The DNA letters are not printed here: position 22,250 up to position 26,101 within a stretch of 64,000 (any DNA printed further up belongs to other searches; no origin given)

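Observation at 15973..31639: STAND regulator with inverted SARP architecture (NTPase-TPR-wHTH-BTAD) translationally coupled to a tandem array of three T9SS-exported S8 subtilases plus an S41 peptidase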

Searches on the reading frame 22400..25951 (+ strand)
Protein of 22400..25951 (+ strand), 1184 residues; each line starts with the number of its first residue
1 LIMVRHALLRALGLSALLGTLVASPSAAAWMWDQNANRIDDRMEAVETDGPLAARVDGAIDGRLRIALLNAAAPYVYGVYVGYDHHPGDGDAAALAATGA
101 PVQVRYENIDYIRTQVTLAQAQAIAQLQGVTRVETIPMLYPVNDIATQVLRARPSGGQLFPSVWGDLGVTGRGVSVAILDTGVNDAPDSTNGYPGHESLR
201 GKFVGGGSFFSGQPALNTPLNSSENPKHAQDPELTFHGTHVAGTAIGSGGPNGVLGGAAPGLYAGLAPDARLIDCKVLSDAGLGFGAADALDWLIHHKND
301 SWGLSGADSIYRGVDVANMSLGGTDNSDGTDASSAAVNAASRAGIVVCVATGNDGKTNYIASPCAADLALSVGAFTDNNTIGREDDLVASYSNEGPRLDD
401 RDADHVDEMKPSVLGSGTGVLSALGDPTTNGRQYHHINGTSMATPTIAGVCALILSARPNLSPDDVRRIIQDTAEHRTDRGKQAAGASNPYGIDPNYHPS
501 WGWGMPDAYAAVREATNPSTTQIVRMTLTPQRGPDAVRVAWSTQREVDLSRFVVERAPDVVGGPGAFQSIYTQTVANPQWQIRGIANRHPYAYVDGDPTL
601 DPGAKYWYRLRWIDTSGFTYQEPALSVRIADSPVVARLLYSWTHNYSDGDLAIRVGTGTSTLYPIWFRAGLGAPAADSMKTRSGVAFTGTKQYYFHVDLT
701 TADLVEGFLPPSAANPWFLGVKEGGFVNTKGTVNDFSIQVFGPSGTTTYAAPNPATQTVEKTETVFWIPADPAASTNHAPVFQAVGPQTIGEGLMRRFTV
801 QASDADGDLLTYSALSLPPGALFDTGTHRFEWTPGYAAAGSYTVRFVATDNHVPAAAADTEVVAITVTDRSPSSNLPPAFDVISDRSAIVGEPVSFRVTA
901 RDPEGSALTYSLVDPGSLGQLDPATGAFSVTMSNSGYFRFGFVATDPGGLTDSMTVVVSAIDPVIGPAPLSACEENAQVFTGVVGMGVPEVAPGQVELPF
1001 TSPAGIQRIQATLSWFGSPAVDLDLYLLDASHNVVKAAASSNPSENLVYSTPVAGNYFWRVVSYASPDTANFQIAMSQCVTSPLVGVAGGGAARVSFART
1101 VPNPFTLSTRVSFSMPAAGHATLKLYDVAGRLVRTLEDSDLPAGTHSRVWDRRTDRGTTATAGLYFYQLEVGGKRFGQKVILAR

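Call 8: search_protein_families(library=pfam, proteins=[window:22400-25951:+], max_evalue=0.01)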
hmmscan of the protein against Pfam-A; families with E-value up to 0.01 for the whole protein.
window:22400-25951:+ (1184 aa): 7 families
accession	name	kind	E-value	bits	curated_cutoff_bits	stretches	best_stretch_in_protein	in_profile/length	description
PF00082.27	Peptidase_S8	-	1.7e-44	152.7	21.8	1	171-492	1-286/288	Subtilase family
PF05345.18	He_PIG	-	6.5e-13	49.4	24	1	781-868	3-96/96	Putative Ig domain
PF13860.13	FlgD_ig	-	4.8e-10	39.7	27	1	1116-1169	20-73/79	FlgD Ig-like domain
PF17963.7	Big_9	-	2.7e-09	38.2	23.6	2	777-852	1-78/89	Bacterial Ig domain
PF18911.6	PKD_4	-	4.3e-06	27.1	27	1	777-853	1-73/85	PKD domain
PF04151.21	PPC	-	5.6e-06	27.6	25.9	1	1009-1062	15-69/70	Bacterial pre-peptidase C-terminal domain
PF00801.26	PKD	-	4.6e-05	23.8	23.5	0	787-863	8-79/80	PKD domain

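Call 10: search_protein_families(library=ncbifam, proteins=[window:22400-25951:+], max_evalue=0.1)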
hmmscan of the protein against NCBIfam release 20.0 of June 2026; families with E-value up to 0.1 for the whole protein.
window:22400-25951:+ (1184 aa): 14 families
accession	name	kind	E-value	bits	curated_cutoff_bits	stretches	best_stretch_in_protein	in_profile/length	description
TIGR03921.1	T7SS_mycosin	equivalog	2.1e-25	89.6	278.75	2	233-535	48-306/353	type VII secretion-associated serine protease mycosin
NF033595.1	denti_PrtP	equivalog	4.7e-13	48.6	300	1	318-514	343-504/606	dentilisin complex serine proteinase subunit PrtP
NF040553.1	SGO_0316_fam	subfamily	6.5e-12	43.9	1400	2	235-366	358-476/1486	SGO_0316/SGO_0317 family LPXTG-anchored serine peptidase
NF049966.1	QH_SP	equivalog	6.3e-09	35.5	165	2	267-361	54-132/219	subtilisin-like serine protease QhpE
TIGR04183.1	Por_Secre_tail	domain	1.3e-07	31.5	23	1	1102-1181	3-70/72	T9SS type A sorting domain-containing protein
NF038112.1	myxo_dep_M36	subfamily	1.4e-07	29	1500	1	775-962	1284-1471/1604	myxosortase-dependent M36 family metallopeptidase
TIGR03895.1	protease_PatA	subfamily_domain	3.6e-07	29.3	421.05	1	310-476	54-202/606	PatA/PatG family cyanobactin maturation protease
NF005176.1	PRK06655.1-1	equivalog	3.2e-06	27.2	230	1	1114-1174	92-150/197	flagellar hook assembly protein FlgD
NF040809.1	germ_prot_CspBA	exception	5.2e-06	24.4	1250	1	386-455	416-473/1099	bifunctional germination protease/germinant receptor pseudoprotease CspBA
NF033707.1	T9SS_sortase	equivalog_domain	8.2e-06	23.7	420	1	1087-1174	988-1080/1095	type IX secretion system sortase PorU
NF012211.1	tand_rpt_95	domain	2e-05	24.4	90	1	800-870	17-90/98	tandem-95 repeat protein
NF009276.0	PRK12633.1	equivalog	6.6e-05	22.7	383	1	1117-1166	127-176/234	flagellar basal body rod modification protein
NF038113.1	T9SSA_dep_M36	equivalog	0.006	14.8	885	1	1098-1182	794-868/869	T9SS-dependent M36 family metallopeptidase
NF038111.1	rhom_dep_M36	equivalog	0.024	12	1700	1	768-866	1175-1276/1315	rhombosortase-dependent M36 family metallopeptidase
